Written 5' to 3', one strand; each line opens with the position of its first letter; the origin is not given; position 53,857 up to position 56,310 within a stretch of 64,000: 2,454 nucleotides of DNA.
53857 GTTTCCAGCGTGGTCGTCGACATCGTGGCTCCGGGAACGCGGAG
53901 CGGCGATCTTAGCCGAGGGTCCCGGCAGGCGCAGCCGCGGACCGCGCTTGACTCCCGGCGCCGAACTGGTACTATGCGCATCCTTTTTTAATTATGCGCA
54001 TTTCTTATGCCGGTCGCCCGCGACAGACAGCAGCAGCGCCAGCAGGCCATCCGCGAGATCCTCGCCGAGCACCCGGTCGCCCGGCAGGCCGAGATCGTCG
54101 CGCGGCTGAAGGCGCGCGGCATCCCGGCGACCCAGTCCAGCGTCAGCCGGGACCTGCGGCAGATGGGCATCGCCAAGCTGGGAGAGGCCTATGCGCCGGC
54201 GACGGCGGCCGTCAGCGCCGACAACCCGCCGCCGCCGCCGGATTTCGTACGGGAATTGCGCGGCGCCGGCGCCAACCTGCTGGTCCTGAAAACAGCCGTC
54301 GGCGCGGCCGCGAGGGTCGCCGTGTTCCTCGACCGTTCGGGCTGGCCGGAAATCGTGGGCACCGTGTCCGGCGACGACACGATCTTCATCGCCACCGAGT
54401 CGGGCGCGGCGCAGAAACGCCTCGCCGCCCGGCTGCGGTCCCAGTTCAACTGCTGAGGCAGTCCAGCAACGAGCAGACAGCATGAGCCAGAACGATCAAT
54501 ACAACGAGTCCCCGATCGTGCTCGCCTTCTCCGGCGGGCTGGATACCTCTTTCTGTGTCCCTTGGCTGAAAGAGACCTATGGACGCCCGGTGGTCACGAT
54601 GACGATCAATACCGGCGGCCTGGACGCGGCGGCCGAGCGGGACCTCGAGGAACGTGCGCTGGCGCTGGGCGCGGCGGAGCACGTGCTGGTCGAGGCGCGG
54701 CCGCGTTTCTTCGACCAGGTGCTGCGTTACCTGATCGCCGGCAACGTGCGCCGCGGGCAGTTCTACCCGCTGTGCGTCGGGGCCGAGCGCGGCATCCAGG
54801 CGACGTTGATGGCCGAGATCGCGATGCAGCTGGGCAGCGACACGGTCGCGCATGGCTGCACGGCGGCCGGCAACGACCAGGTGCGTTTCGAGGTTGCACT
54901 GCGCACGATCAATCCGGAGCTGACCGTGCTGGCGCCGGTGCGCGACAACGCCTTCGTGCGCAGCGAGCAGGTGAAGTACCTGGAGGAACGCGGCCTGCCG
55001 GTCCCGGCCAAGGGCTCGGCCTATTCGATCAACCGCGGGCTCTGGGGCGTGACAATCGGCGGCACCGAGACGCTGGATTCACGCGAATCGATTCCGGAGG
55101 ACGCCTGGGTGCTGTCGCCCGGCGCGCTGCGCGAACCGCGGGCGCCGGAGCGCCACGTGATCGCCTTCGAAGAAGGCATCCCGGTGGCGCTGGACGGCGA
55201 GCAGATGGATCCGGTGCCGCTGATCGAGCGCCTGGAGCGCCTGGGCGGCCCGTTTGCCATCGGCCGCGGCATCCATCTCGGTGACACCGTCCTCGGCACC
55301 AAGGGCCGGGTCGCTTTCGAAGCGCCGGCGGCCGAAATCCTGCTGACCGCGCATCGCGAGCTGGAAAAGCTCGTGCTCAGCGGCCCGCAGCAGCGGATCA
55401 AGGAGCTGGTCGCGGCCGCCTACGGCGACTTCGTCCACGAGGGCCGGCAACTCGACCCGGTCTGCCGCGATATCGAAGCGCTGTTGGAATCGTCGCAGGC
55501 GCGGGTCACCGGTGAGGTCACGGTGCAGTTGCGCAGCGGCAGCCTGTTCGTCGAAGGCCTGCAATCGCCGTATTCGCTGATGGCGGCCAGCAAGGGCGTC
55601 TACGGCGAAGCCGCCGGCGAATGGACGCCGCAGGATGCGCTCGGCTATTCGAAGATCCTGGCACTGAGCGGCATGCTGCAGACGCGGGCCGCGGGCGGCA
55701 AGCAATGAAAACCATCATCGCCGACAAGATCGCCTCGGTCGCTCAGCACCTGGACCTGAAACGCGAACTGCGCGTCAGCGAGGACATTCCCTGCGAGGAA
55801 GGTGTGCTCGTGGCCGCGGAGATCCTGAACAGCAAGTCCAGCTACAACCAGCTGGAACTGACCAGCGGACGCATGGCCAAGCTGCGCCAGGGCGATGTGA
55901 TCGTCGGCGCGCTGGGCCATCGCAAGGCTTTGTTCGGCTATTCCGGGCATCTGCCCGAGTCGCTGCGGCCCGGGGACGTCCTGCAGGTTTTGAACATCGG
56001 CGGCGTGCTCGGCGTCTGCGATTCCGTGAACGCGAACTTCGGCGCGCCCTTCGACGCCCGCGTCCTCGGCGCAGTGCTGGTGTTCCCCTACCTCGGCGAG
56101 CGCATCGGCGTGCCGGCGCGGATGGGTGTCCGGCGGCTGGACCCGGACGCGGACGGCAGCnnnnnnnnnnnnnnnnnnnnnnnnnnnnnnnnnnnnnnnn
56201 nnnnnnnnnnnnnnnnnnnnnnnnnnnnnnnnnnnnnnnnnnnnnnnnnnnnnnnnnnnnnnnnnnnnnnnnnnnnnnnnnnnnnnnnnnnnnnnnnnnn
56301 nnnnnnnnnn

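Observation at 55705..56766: Unknown P-loop protein occupying the 'missing enzyme' slot of the arginine operon; candidate non-GNAT N-acyl-glutamate synthase or other novel step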

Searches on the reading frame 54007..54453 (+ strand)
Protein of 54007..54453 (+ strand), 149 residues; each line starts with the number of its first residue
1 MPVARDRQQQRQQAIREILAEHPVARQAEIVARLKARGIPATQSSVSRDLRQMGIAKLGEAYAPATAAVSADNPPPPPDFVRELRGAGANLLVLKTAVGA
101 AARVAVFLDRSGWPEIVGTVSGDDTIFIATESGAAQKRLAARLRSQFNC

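Call 5: search_protein_families(library=pfam, proteins=[window:54007-54453:+], max_evalue=0.01)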
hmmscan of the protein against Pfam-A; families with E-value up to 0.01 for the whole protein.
window:54007-54453:+ (149 aa): 2 families
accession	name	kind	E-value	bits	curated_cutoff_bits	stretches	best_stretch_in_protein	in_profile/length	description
PF02863.23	Arg_repressor_C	-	6.8e-18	64.7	25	1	89-144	12-67/68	Arginine repressor, C-terminal domain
PF01316.27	Arg_repressor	-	4.1e-17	62.1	27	1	8-59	3-54/70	Arginine repressor, DNA binding domain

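Call 6: search_protein_families(library=ncbifam, proteins=[window:54007-54453:+], max_evalue=0.01)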
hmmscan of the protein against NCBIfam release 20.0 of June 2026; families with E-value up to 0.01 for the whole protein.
window:54007-54453:+ (149 aa): 6 families
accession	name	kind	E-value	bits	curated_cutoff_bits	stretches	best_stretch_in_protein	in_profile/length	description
TIGR01529.1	argR_whole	equivalog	5.6e-30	104.3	130.45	1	9-145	1-144/146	arginine repressor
NF002880.0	PRK03341.1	equivalog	3.3e-25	88.6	200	1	8-145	15-165/170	arginine repressor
NF003281.1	PRK04280.1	equivalog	4.8e-21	75.5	182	1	9-143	3-144/148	transcriptional regulator AhrC/ArgR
NF001680.0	PRK00441.1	equivalog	3.6e-17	62.9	184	2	90-145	91-146/150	arginine repressor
NF003457.0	PRK05066.1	equivalog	4.2e-17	62.2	194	1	6-148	5-153/156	transcriptional regulator ArgR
NF033577.2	transpos_IS481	equivalog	0.0066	16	224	1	8-63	60-115/284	IS481 family transposase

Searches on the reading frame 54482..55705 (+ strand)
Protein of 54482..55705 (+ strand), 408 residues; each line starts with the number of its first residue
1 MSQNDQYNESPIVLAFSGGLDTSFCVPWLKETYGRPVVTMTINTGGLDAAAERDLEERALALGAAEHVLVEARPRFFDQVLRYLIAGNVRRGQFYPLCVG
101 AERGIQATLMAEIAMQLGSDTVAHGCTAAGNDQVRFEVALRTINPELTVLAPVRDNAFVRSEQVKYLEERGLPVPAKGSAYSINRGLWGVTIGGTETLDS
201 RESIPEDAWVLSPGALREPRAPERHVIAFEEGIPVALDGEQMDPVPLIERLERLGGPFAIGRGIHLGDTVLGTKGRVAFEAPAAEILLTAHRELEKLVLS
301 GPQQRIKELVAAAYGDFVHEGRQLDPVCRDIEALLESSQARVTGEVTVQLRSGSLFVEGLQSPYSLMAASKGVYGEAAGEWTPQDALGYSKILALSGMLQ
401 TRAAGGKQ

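Call 5: search_protein_families(library=pfam, proteins=[window:54482-55705:+], max_evalue=0.01)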
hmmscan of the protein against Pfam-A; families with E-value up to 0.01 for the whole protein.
window:54482-55705:+ (408 aa): 2 families
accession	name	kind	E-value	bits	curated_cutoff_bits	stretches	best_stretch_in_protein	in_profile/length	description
PF20979.2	Arginosuc_syn_C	-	3.1e-42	145.1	27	1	181-397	1-216/219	Arginosuccinate synthase C-terminal domain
PF00764.25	Arginosuc_synth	-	5.1e-40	137.6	27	1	12-173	2-162/162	Arginosuccinate synthase N-terminal HUP domain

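Call 6: search_protein_families(library=ncbifam, proteins=[window:54482-55705:+], max_evalue=0.01)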
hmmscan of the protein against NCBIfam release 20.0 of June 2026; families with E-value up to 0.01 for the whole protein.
window:54482-55705:+ (408 aa): 7 families
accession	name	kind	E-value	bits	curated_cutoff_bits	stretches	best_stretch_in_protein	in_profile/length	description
NF003385.0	PRK04527.1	equivalog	3.9e-94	315.5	603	1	10-399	4-391/401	argininosuccinate synthase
TIGR00032.1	argG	equivalog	1.1e-89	301.5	268.2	1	12-399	2-388/394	argininosuccinate synthase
NF001770.0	PRK00509.1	equivalog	1.2e-89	301.2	334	1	10-401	5-395/401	argininosuccinate synthase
NF010392.0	PRK13820.1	equivalog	9.8e-87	291.5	512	1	11-401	4-389/395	argininosuccinate synthase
NF038212.1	argG_rel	exception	7.5e-35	120.5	425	1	8-360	13-361/381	argininosuccinate synthase-related protein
NF003779.0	PRK05370.1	equivalog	7.1e-29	100.9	657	1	12-356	14-370/448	argininosuccinate synthase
NF001138.1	PRK00143.1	equivalog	0.00084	18.4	284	1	12-129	2-124/345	tRNA 2-thiouridine(34) synthase MnmA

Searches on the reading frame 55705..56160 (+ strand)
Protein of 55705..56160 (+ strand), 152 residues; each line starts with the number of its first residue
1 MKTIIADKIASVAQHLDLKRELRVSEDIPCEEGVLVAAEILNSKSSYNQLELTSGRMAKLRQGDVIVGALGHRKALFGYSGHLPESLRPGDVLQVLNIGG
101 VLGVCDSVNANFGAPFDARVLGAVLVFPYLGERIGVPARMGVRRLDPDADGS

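Call 51: predict_structure(alignment_id=A2)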
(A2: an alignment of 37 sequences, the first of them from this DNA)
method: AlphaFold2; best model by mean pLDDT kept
length: 152 residues; sequences in the alignment: 37
mean_pLDDT: 94.3   pTM: 0.87
mean pLDDT of the five models: 94.3, 94.1, 93.8, 93.4, 93.4
residues with pLDDT >= 90: 133; 70-90: 9; 50-70: 10; < 50: 0
segments of 3 or more residues with pLDDT < 50: none
pLDDT, mean of each block of 10 residues (from residue 1): 97 96 98 98 97 98 98 95 98 98 97 97 94 92 66 61
secondary structure, 60 per line:
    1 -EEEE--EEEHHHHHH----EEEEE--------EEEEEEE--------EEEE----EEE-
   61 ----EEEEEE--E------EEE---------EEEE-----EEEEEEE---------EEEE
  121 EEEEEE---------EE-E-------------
elements in order: E2-5 E8-10 H11-16 E21-25 E34-40 E49-52 E57-59 E65-70 E80-82 E92-95 E101-107 E117-126

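Call 54: fold_search(model_id=the predicted structure, library=pdb)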
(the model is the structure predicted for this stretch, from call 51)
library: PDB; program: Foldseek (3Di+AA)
matches with E <= 10: 88; with E <= 0.001: 0
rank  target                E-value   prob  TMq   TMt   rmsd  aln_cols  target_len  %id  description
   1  8hku_AL2P             1.3e+00  0.02  0.14  0.11  17.7       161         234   11  Cryo-EM Structures and Translocation Mechanism of Crenarchaeota Ribosome (released 2023-08-16)
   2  6xtx_A                1.4e+00  0.12  0.20  0.16  10.4        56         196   14  CryoEM structure of human CMG bound to ATPgammaS and DNA (released 2020-05-27)
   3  5d8e_C                2.2e+00  0.02  0.14  0.17  14.2       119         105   13  crystal structure of SSB from homo sapiens (released 2016-08-17)
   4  3oox_A                2.3e+00  0.06  0.22  0.13  13.0       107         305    7  Crystal structure of a putative 2OG-Fe(II) oxygenase family protein (CC_0200) from CAULOBACTER CRESCENTUS at 1.44 A re (released 2010-12-01)
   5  5okz_I                2.5e+00  0.02  0.16  0.14  16.4       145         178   16  Crystal Strucrure of the Mpp6 Exosome complex (released 2017-08-30)
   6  3on7_B                2.6e+00  0.03  0.17  0.10  15.1       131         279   10  Crystal structure of a Putative oxygenase (SO_2589) from Shewanella oneidensis at 2.20 A resolution (released 2010-09-15)
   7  7kzw                  2.9e+00  0.03  0.16  0.18   8.9        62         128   10  Crystal structure of FTT_1639c from Francisella tularensis str. tularensis SCHU S4 (released 2020-12-30)
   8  8x0u_A                3.1e+00  0.08  0.23  0.20   7.4       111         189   16  Crystal structure of cupin-like fold protein StrC from Stachybotrys sp.g12 (released 2024-09-11)
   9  5vzj_I                3.1e+00  0.02  0.15  0.12  17.2       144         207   16  STRUCTURE OF A TWELVE COMPONENT MPP6-NUCLEAR RNA EXOSOME COMPLEX BOUND TO RNA (released 2017-08-02)
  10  8x0v_A                3.2e+00  0.06  0.22  0.19   8.2       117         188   16  Crystal structure of cupin-like fold protein StrC in complex with substrate analogue from Stachybotrys sp.g12 (released 2024-09-11)
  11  2iag_B                3.4e+00  0.08  0.16  0.06   5.1        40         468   18  Crystal structure of human prostacyclin synthase (released 2006-10-10)
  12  6ixy_B                3.4e+00  0.02  0.17  0.09  14.3       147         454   13  X-ray structure of major pilin from C. perfringens SM101 (released 2019-08-14)
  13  3sej_C                3.4e+00  0.01  0.13  0.08  11.8       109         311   14  Structural characterization of a GII.4 2004 norovirus variant (TCH05) bound to Secretor Lewis HBGA (LeB) (released 2011-07-13)
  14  5m5w_G                3.4e+00  0.01  0.10  0.08  20.3       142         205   13  RNA Polymerase I open complex (released 2016-12-07)
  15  1w9y                  3.6e+00  0.03  0.21  0.13  11.4       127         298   13  The structure of ACC oxidase (released 2005-10-26)
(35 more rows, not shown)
